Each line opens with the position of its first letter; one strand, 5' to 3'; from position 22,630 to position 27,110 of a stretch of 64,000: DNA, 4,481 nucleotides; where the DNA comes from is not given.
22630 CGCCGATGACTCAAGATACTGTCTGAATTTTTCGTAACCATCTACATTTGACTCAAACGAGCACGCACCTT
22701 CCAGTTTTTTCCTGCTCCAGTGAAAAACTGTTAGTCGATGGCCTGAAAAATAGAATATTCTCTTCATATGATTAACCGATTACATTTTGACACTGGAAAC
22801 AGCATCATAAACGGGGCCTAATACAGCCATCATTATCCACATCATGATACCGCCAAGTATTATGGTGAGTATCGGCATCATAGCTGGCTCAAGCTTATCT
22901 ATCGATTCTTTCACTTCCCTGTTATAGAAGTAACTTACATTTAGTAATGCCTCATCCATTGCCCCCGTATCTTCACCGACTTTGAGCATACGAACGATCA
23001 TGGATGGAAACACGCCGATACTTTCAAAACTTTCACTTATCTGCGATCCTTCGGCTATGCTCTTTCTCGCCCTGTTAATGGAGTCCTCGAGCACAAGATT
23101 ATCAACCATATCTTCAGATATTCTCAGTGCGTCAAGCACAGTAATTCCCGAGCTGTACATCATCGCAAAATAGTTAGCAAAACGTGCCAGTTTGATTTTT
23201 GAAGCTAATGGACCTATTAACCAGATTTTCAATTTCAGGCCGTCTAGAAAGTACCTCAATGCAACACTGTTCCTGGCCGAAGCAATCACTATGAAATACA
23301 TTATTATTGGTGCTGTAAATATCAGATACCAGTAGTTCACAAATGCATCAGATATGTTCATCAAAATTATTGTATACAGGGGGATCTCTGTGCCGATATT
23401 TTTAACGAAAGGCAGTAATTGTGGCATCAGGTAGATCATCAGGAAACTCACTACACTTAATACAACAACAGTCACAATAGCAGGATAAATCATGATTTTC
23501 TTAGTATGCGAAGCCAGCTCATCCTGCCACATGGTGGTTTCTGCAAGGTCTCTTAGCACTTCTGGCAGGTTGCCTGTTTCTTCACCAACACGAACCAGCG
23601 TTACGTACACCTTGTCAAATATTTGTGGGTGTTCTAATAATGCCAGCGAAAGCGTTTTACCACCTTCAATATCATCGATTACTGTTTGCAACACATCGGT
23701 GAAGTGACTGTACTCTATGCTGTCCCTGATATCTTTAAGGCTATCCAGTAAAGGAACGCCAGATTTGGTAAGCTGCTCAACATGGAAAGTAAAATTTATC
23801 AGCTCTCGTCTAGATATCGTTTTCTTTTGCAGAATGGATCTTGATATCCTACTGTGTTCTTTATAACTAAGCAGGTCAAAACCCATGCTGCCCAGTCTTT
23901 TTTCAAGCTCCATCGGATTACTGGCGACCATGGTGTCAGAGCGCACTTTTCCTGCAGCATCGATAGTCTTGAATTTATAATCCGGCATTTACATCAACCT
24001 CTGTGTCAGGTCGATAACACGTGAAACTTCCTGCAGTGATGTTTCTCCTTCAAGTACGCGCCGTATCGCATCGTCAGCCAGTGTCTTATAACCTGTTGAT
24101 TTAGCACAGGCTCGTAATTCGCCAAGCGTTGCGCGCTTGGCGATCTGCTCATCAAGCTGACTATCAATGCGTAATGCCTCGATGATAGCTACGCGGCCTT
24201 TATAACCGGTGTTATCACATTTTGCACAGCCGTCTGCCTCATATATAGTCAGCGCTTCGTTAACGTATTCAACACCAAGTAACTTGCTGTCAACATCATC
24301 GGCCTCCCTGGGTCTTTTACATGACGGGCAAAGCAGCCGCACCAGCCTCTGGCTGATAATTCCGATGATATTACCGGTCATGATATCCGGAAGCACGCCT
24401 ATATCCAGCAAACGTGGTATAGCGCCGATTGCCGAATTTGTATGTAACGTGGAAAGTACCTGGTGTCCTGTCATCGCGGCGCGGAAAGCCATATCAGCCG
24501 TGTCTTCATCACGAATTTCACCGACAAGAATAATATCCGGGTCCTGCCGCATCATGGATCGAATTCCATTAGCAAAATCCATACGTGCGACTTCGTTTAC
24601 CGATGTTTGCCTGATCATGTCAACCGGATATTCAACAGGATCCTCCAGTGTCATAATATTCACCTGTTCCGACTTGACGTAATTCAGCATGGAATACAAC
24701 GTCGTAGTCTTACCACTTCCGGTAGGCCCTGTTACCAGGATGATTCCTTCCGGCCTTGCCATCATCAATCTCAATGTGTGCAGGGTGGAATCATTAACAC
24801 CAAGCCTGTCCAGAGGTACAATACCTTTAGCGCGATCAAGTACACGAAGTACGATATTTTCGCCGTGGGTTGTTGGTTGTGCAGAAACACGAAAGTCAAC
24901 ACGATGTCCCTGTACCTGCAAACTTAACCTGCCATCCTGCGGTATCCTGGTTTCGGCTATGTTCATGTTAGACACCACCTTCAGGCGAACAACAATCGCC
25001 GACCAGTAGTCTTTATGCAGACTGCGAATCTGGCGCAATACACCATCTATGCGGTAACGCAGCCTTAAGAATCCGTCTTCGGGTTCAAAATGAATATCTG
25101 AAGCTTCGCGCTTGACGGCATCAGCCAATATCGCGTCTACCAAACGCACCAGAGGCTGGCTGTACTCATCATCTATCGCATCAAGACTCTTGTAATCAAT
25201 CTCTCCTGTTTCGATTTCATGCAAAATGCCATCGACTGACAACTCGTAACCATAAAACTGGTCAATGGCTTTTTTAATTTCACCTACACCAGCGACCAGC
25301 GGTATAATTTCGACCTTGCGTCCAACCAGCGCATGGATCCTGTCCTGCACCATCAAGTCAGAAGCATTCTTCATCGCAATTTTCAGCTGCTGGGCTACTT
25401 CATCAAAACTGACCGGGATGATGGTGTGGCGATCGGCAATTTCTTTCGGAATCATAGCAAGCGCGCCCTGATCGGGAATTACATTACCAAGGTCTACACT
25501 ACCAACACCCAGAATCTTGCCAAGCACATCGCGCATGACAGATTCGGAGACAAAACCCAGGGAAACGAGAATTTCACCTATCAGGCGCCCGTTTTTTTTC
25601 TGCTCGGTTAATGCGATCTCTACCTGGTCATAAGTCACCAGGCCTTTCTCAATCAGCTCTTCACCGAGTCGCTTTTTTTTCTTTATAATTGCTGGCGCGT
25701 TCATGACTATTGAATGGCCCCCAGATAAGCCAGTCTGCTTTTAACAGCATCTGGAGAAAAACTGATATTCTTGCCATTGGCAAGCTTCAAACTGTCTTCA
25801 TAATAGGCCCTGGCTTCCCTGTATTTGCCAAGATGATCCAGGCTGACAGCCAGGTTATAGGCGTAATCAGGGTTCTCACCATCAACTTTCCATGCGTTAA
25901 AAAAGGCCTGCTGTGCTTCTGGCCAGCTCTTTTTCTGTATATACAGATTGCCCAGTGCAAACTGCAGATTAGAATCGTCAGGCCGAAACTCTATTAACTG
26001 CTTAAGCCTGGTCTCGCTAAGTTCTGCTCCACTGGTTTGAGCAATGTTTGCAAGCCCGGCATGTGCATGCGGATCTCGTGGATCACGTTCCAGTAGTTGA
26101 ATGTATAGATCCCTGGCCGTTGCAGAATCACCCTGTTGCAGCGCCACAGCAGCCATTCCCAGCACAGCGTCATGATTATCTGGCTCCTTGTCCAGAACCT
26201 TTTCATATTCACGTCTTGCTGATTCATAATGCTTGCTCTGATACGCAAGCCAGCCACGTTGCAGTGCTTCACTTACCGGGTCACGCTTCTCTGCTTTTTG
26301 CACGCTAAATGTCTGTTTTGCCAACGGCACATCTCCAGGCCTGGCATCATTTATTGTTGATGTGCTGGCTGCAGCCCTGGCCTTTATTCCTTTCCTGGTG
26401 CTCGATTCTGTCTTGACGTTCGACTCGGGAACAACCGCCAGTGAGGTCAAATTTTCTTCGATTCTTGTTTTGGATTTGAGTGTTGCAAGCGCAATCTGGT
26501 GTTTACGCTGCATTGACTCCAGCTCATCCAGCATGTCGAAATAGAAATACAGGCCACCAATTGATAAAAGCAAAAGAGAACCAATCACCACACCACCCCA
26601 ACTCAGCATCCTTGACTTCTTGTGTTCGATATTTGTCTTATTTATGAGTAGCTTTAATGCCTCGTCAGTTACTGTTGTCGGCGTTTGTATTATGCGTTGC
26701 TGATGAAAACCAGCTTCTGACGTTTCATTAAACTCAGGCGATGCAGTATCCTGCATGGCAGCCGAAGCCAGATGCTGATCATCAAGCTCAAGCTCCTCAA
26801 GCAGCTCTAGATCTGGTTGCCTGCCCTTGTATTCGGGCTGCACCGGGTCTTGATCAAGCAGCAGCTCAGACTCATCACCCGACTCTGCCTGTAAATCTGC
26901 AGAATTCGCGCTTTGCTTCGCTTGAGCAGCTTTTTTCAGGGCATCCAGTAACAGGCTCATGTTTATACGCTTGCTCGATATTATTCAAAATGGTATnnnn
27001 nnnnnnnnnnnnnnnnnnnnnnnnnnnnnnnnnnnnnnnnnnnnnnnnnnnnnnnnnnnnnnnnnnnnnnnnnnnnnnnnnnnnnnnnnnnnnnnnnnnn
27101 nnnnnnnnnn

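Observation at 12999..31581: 18.6-kb island: rearranged MSH/T2SS-like type IV filament operon led by a PrsR-like sigma-54 activator, with a PrsK-like kinase and a pilin-interrupted ABC-2 transporter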

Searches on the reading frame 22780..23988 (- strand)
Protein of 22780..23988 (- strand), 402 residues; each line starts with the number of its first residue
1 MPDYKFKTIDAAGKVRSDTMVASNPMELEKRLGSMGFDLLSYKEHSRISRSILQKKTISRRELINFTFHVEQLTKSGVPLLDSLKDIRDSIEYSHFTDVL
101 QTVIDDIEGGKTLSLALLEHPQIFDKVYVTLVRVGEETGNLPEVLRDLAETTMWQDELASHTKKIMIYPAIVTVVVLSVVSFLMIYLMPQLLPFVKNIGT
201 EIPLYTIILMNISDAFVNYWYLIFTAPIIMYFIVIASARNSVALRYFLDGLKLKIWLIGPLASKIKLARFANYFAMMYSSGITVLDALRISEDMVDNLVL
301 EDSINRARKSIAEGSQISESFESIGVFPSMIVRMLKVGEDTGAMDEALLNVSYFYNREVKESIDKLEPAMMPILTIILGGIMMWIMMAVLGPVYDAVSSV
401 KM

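Call 3: search_protein_families(library=pfam, proteins=[window:22780-23988:-], max_evalue=0.01)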
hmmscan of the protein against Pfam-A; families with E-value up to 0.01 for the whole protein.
window:22780-23988:- (402 aa): 1 family
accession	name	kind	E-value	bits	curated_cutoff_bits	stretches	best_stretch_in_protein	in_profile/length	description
PF00482.28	T2SSF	-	2.8e-51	173.1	25.2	2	73-189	8-125/125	Type II secretion system (T2SS), protein F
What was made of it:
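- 22780..23988 (-): GspF/PilC/MshG-type inner-membrane platform protein. T2SSF x2 (call 3).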

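Call 4: search_protein_families(library=ncbifam, proteins=[window:22780-23988:-], max_evalue=0.01)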
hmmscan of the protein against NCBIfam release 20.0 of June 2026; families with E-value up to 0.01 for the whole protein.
window:22780-23988:- (402 aa): 6 families
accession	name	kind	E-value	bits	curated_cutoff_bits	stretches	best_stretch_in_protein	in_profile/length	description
TIGR02120.1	GspF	equivalog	2.3e-87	293.8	424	1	4-395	1-396/401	type II secretion system inner membrane protein GspF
NF052607.1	T4PiliAsmPilCThrm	equivalog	4.9e-75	253.1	700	1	1-398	1-402/406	type IV pilus assembly protein PilC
NF052606.1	T4PiliAsmPilCMyx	equivalog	9.1e-75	252.1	700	1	3-400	21-418/419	type IV pilus assembly protein PilC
NF047826.1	T3SSXpsF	equivalog_domain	1.5e-63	215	650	1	1-399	1-403/405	type II secretion system protein XpsF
NF007861.0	PRK10573.1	equivalog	9.8e-59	199.4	401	1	4-395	7-393/401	protein transport protein HofC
NF041012.2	T4P_ComGB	equivalog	8.4e-35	120.7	240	1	64-397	4-331/332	competence type IV pilus assembly protein ComGB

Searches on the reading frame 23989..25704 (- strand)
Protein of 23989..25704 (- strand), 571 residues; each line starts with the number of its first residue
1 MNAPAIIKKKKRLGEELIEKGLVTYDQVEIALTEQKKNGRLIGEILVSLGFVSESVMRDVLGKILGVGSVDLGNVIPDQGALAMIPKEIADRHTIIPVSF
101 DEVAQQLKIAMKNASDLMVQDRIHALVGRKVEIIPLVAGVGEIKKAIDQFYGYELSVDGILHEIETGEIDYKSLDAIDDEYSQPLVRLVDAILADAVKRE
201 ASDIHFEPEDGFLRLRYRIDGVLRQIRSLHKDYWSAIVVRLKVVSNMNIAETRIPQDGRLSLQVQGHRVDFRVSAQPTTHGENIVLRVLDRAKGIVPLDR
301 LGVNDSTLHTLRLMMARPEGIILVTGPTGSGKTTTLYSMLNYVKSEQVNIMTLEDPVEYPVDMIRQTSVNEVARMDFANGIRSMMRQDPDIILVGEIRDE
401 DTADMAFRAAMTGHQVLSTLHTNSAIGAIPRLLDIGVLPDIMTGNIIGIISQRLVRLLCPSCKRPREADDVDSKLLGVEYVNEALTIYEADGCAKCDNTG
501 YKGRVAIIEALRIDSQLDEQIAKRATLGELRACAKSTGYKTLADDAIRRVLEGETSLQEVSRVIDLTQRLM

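Call 3: search_protein_families(library=pfam, proteins=[window:23989-25704:-], max_evalue=0.01)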
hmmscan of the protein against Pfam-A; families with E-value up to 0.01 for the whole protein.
window:23989-25704:- (571 aa): 12 families
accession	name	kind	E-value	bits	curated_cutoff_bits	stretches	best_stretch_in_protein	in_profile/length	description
PF00437.27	T2SSE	-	1.5e-127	425.7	24.9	1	181-562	4-370/370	Type II/IV secretion system protein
PF05157.20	MshEN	-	8.1e-12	45.4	23.1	1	65-156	1-89/90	MshEN domain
PF13401.12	AAA_22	-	0.00025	21.8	27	1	318-355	4-43/130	AAA domain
PF13555.12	AAA_29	-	0.00036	20.7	27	1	304-336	8-39/61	P-loop containing region of AAA domain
PF13173.12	AAA_14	-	0.0007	20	27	1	320-360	3-44/129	AAA domain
PF13086.12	AAA_11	-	0.00073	19.8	27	1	303-346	2-44/257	AAA domain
PF20720.3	nSTAND3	-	0.00084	19.5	27.2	1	319-358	17-56/155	Novel STAND NTPase 3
PF13191.12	AAA_16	-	0.00096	20.1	32.6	1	316-359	22-63/167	AAA ATPase domain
PF25199.1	nSTAND_NTPase5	-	0.0031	17.8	34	1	313-339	35-61/145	Novel STAND NTPase 5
PF12775.13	AAA_7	-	0.0055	16.7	25.8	1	314-353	28-67/181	P-loop containing dynein motor region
PF13245.12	AAA_19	-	0.0057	17.3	25.1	0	316-347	8-39/134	AAA domain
PF00448.28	SRP54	-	0.0067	16.5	22.7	0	321-351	3-33/196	SRP54-type protein, GTPase domain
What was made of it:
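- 23989..25704 (-): Filament-extension ATPase with an N-terminal MshEN c-di-GMP-binding motif. T2SSE at E 1.5e-127 and MshEN (call 3).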

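Call 4: search_protein_families(library=ncbifam, proteins=[window:23989-25704:-], max_evalue=0.01)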
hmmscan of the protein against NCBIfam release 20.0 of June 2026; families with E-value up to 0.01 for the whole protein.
window:23989-25704:- (571 aa): 25 families
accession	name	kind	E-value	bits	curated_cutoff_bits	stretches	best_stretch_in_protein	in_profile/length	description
TIGR02533.1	type_II_gspE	equivalog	1.2e-152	509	630.25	1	84-563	3-485/486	type II secretion system ATPase GspE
TIGR02538.1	type_IV_pilB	equivalog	6.3e-151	503.8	675.65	1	13-564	2-562/564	type IV-A pilus assembly ATPase PilB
NF053534.1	T4PilAsmATPsTfpB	equivalog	8e-130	434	850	1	85-564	97-582/584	type IV pilus assembly ATPase TfpB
NF007755.0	PRK10436.1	equivalog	1.1e-125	420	617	1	90-566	14-461/465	type II secretion system protein GspE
NF041000.1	ATPase_ComGA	equivalog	2.4e-76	256.3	300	1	191-456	2-266/267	competence type IV pilus ATPase ComGA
TIGR01420.1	pilT_fam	subfamily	8e-54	183.1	319.1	1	190-456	3-269/343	PilT/PilU family type 4a pilus ATPase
TIGR02525.1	plasmid_TraJ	equivalog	3.2e-26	92.2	368.3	1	258-435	90-272/372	plasmid transfer ATPase TraJ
NF058587.1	archaellum_moto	equivalog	6.3e-22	78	550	1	265-432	220-393/527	archaellum flagellar ATPase motor FlaI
TIGR02524.1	dot_icm_DotB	equivalog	8.4e-22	77.8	463.3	1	315-434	130-258/358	Dot/Icm type IV secretion system ATPase DotB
NF053729.1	c-di-GMP_motif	domain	5.9e-17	61.2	38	1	12-62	1-51/53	cyclic di-GMP-binding domain-containing protein, MshE-related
TIGR03819.1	heli_sec_ATPase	hypoth_equivalog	7e-16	58.3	373.15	1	236-437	98-302/340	TadA family conjugal transfer-associated ATPase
TIGR02782.1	TrbB_P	equivalog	7.7e-14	51.7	304.55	1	320-432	137-252/303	P-type conjugative transfer ATPase TrbB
TIGR02788.1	VirB11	equivalog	3.7e-13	49.2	249.95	1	311-433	137-263/308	P-type DNA transfer ATPase VirB11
NF010407.0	PRK13833.1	subfamily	2.5e-12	46.9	499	1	321-433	146-260/323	conjugal transfer protein TrbB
NF012033.0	PRK15489.1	equivalog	1.6e-11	43.1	537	1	4-143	484-619/703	glycosyl transferase family protein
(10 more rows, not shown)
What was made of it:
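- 23989..25704 (-): NF053729 scores 61.2 against a cutoff of 38 (call 4).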

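Call 8: find_encoding_contigs(protein=window:23989-25704:-, flank=10000, max_places=6)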
Protein window:23989-25704:- (571 aa): no gene with exactly this product is on record in the collection.
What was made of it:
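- Tried and rejected: The look-up of the ATPase found nothing (call 8).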

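Call 23: search_solved_structures(query=window:23989-25704:-, max_evalue=1e-20)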
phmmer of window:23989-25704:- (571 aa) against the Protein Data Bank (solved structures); distinct sequences matched with E-value up to 1e-20: 20.
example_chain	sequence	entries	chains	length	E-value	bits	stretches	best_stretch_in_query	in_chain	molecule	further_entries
6f8l_G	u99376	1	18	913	2.6e-126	425.5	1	8-566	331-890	Type IV pilus assembly protein PilF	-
3jc8_Ba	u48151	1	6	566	1.2e-119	403.5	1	12-560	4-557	Type IV-A pilus assembly ATPase PilB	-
6olj_C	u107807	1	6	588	6.9e-118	397.7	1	10-563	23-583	Type IV pilus biogenesis ATPase PilB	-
5tsg_B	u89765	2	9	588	8.9e-118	397.4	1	10-563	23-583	Type IV pilus biogenesis ATPase PilB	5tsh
5zfr_A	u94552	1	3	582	6.6e-115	387.9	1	10-563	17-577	Type IV pilus biogenesis ATPase PilB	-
4pht_A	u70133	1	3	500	1.7e-111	376.6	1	175-563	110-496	General secretory pathway protein E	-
4ksr_A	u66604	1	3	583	1e-110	374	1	174-564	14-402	Type II secretion system protein E, Hemolysin-coregulated protein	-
4kss_A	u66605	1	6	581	1.2e-110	373.8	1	174-564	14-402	Type II secretion system protein E, hemolysin-coregulated protein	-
1p9r_A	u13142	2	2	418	1.9e-110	373.2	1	174-562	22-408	General secretion pathway protein E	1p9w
6ejf_A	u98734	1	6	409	4.8e-92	312.5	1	188-566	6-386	Type IV pilus assembly protein PilF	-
5oiu_A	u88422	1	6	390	5.3e-92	312.3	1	187-561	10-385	Type IV pilus assembly protein PilF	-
5it5_F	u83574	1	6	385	8e-92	311.7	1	188-561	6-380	ATP binding motif-containing protein PilF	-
8dze_A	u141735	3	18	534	3.6e-36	128.1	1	184-555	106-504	BfpD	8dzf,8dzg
2ewv_A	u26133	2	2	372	2.6e-33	118.6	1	192-455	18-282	twitching motility protein PilT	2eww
2gsz_A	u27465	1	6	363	3.7e-33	118.2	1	193-455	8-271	twitching motility protein PilT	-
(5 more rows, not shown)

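Call 70: search_dna_similar(query=window:23989-25704:-, collection=plasmids, mode=protein, max_rows=30, max_evalue=1e-30)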
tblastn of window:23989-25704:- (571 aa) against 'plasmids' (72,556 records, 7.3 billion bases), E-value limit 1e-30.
Records with a match: 3677; places in all: 3763; records where one place covers at least 80% of the query: 78.
Best place of each record, by identity: <60% 3677.
By first word of the organism name: Escherichia 2182; Salmonella 504; Pseudomonas 182; Shigella 141; Ralstonia 112; Serratia 97; Klebsiella 71; Enterobacter 43; Yersinia 29; Citrobacter 27; and 125 more.
By predicted mobility (MOB-suite, as given by PLSDB): conjugative 2543; non-mobilizable 745; mobilizable 389.
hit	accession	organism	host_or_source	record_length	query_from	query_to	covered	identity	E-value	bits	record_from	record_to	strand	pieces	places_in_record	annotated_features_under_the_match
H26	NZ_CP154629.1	Acetoanaerobium noterae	cell culture,Sludge of a digestion ...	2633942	9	563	97%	39.8%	2e-124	410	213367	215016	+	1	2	none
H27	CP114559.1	Candidatus Manganitrophus sp.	activated carbon metagenome,metagenomic ...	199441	12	565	97%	38.7%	9e-109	365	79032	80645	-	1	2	ATPase, T2SS/T4P/T4SS family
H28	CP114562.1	Candidatus Manganitrophus sp.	activated carbon metagenome,metagenomic ...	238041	12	565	97%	38.7%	9e-109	365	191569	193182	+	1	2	ATPase, T2SS/T4P/T4SS family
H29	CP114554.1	Candidatus Manganitrophus sp.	activated carbon metagenome,metagenomic ...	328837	12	565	97%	38.7%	9e-109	365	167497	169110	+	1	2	ATPase, T2SS/T4P/T4SS family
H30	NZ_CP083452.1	Comamonas odontotermitis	cell culture,cucumber rhizosphere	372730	13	563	96%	38.3%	5e-106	357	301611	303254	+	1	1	gspE: type II secretion system ATPase GspE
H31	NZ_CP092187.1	Deinococcus sp. KNUC1210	Setaria viridis,cell ...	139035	9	560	97%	38.1%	1e-101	344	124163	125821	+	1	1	ATPase, T2SS/T4P/T4SS family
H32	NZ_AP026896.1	Aeromonas caviae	Microbe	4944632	10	565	97%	37.5%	2e-102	347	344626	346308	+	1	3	none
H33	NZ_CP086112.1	Skermanella rosea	single cell,hydrocarbon-contaminated ...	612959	35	563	93%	38.2%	3e-97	332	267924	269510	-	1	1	ATPase, T2SS/T4P/T4SS family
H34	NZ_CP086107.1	Skermanella mucosa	single cell,crude oil contaminated ...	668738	35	563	93%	38.2%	3e-97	332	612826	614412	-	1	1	ATPase, T2SS/T4P/T4SS family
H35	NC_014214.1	Allomeiothermus silvanus DSM 9946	hot spring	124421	2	560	98%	36.1%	1e-88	306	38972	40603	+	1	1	GspE/PulE family protein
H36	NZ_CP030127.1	Indioceanicola profundi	sediment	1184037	13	563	96%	36.5%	2e-93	320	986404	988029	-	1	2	none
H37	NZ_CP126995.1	Acidisoma sp. PAMC 29798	cell culture,lichen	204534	8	562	97%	36.0%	1e-92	318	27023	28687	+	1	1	GspE/PulE family protein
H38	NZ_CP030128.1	Indioceanicola profundi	sediment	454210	10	563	97%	35.5%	2e-97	332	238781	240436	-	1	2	ATPase, T2SS/T4P/T4SS family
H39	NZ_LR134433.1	Legionella adelaidensis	environmental,Cooling tower water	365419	12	564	97%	35.4%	7e-100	339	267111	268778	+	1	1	GspE/PulE family protein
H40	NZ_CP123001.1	Neorhizobium petrolearium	single cell,petroleum contaminated soil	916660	20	569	96%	35.6%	3e-94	323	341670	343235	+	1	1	GspE/PulE family protein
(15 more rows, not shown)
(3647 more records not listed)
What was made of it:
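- The ATPase is about equally distant from MshE (37.5%), XcpR (40.9% over 83% of its length) and PilB (about 35%) (call 70).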

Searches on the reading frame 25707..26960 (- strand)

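Call 3: search_protein_families(library=pfam, proteins=[window:25707-26960:-], max_evalue=0.01)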
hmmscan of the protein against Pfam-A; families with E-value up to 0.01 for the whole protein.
window:25707-26960:- (417 aa): 25 families
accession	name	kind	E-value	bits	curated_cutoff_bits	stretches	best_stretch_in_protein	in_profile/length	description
PF14559.12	TPR_19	-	1e-17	64.6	25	2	240-306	2-68/68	Tetratricopeptide repeat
PF13431.12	TPR_17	-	3.3e-17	61.7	24.4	1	252-283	2-33/34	Tetratricopeptide repeat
PF07719.23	TPR_2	-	1.2e-16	59.8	27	2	365-394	2-31/34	Tetratricopeptide repeat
PF13432.12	TPR_16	-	1.5e-16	60.9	32.7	3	233-297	1-65/65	Tetratricopeptide repeat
PF13428.12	TPR_14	-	1.7e-12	47.2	23.5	1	264-305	2-43/44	Tetratricopeptide repeat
PF00515.34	TPR_1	-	1.2e-10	41.2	27.8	1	368-393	5-30/34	Tetratricopeptide repeat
PF13414.12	TPR_11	-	1.8e-09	37.6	26.8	0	240-277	5-42/42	TPR repeat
PF13424.12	TPR_12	-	5.7e-09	36.5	30.1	1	367-394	48-75/77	Tetratricopeptide repeat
PF13181.12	TPR_8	-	7.9e-08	32.3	25.7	1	366-394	3-31/34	Tetratricopeptide repeat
PF23914.1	TPR_CcmH_CycH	-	8.1e-08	32.7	42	1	242-295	100-153/158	Cytochrome c-type biogenesis protein H TPR domain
PF13371.12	TPR_9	-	1.9e-07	31.4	35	1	228-267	28-67/73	Tetratricopeptide repeat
PF12895.13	ANAPC3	-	6.9e-07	29.9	27.2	1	324-389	17-81/82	Anaphase-promoting complex, cyclosome, subunit 3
PF13174.12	TPR_6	-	7e-07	29.9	26.3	0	264-294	1-31/33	Tetratricopeptide repeat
PF13176.12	TPR_7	-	3.3e-06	27.2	27.9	0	368-396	3-31/36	Tetratricopeptide repeat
PF14561.12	TPR_20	-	4.3e-06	27.4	25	1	250-295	9-54/90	Tetratricopeptide repeat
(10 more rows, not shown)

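Call 4: search_protein_families(library=ncbifam, proteins=[window:25707-26960:-], max_evalue=0.01)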
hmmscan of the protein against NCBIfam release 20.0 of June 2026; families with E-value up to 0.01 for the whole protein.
window:25707-26960:- (417 aa): 22 families
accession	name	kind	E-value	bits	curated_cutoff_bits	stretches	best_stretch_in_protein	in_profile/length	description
NF047371.1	FlcA_CTERM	equivalog_domain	8e-15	54.3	300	2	209-291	453-535/646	periplasmic flagellar collar protein FlcA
TIGR02917.1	PEP_TPR_lipo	equivalog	1.3e-14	53.1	312.2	1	235-392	471-663/899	XrtA/PEP-CTERM system TPR-repeat protein PrsT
NF033920.0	C39_PA2778_fam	equivalog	1.4e-14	54.1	150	3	304-394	164-254/255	PA2778 family cysteine peptidase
TIGR00540.1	TPR_hemY_coli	hypoth_equivalog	7.4e-13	48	142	2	318-389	314-384/385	heme biosynthesis-associated TPR protein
NF040959.1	MamA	equivalog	2.6e-12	46.6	200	2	271-394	45-169/204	magnetosome protein MamA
TIGR02552.1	LcrH_SycD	equivalog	5e-12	45.7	104.8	2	234-306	23-95/136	SycD/LcrH family type III secretion system chaperone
NF008520.0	PRK11447.1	equivalog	2.8e-11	42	858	2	236-289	611-663/1157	cellulose synthase complex outer membrane protein BcsC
NF033758.1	gliding_GltE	equivalog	4.3e-11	42.4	225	2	196-311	53-168/411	adventurous gliding motility TPR repeat lipoprotein GltE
TIGR02795.1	tol_pal_ybgF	equivalog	7.6e-11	42.6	90.1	2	236-300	46-113/119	tol-pal system protein YbgF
TIGR02521.1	type_IV_pilW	equivalog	1.6e-09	37.6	154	2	228-299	30-101/234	type IV pilus biogenesis/stability protein PilW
TIGR03939.1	PGA_TPR_OMP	equivalog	1.8e-07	29.8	366.65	2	242-331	99-189/800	poly-beta-1,6 N-acetyl-D-glucosamine export porin PgaA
NF008017.0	PRK10747.1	equivalog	1.1e-06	27.8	608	1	277-394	277-391/398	protoheme IX biogenesis protein HemY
NF053607.1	CHU_0125_OmpA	equivalog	1.9e-06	26.7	620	1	232-321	22-112/639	CHU_0125 family OmpA-like outer membrane integrity protein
NF002725.1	PRK02603.1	equivalog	3.4e-05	23.9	143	1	236-318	42-127/173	photosystem I assembly protein Ycf3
NF033762.1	social_mot_Tgl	equivalog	3.6e-05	23.2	225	0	272-353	40-123/252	social motility TPR repeat lipoprotein Tgl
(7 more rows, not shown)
